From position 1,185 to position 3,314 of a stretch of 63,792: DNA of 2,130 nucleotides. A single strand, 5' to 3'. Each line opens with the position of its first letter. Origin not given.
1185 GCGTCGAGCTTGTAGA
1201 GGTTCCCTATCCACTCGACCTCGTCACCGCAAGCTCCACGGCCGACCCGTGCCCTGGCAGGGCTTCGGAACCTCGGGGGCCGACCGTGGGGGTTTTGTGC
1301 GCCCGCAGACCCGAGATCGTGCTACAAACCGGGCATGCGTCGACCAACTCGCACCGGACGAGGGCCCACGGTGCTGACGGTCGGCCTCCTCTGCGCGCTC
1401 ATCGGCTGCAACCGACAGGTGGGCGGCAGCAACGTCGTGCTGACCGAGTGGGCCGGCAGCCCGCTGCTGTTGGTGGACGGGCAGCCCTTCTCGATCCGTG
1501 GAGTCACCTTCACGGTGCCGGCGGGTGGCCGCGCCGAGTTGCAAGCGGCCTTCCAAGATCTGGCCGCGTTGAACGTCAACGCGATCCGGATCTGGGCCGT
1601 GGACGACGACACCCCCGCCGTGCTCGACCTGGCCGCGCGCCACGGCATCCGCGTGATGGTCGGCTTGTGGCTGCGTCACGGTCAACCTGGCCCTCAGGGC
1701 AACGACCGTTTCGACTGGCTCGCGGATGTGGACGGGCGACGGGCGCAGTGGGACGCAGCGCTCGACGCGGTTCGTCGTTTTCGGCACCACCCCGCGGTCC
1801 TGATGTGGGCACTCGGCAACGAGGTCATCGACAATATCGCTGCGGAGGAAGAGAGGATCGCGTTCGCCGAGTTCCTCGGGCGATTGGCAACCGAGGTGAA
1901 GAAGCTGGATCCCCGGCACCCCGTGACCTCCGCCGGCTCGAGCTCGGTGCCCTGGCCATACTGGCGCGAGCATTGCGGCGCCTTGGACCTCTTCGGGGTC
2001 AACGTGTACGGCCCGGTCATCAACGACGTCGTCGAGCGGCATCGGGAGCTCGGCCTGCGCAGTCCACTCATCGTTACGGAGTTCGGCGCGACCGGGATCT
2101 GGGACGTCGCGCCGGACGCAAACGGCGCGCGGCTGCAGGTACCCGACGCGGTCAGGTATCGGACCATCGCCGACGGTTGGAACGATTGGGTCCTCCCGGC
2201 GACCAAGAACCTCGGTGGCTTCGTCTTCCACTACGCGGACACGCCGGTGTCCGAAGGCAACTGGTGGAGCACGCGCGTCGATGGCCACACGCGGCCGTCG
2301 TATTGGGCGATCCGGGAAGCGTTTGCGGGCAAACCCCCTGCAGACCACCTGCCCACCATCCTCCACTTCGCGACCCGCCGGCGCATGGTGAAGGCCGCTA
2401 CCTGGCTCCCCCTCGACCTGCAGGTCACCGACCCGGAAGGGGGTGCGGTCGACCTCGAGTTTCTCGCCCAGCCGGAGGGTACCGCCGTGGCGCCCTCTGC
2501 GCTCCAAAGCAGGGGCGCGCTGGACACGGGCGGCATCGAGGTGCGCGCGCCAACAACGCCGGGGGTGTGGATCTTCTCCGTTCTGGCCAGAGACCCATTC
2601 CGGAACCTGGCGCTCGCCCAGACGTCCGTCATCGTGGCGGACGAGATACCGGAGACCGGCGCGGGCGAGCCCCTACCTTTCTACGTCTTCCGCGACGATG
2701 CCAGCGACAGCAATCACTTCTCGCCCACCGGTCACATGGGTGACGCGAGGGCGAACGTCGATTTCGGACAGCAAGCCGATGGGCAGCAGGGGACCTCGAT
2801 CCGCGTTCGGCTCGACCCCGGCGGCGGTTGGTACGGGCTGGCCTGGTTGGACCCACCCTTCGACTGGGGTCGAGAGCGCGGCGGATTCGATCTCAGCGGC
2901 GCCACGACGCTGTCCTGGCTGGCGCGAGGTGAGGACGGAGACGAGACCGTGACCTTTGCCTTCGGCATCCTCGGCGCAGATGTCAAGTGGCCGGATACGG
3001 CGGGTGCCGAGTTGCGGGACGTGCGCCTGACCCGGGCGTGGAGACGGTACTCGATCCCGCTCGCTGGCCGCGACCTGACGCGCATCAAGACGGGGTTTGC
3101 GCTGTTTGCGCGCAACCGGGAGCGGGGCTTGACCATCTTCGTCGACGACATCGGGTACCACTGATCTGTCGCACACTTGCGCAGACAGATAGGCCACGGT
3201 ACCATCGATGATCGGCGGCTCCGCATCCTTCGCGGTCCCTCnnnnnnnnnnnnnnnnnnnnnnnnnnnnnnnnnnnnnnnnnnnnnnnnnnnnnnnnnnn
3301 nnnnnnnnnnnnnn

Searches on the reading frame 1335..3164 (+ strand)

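Call 38: search_protein_families(library=pfam, max_evalue=0.001, proteins=[window:1335-3164:+])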
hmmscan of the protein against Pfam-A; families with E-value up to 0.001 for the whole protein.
window:1335-3164:+ (609 aa): 1 family
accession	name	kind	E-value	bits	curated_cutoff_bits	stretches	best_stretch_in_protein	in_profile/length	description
PF02836.23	Glyco_hydro_2_C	-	7.5e-10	38.9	21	1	68-253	37-213/302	Glycosyl hydrolases family 2, TIM barrel domain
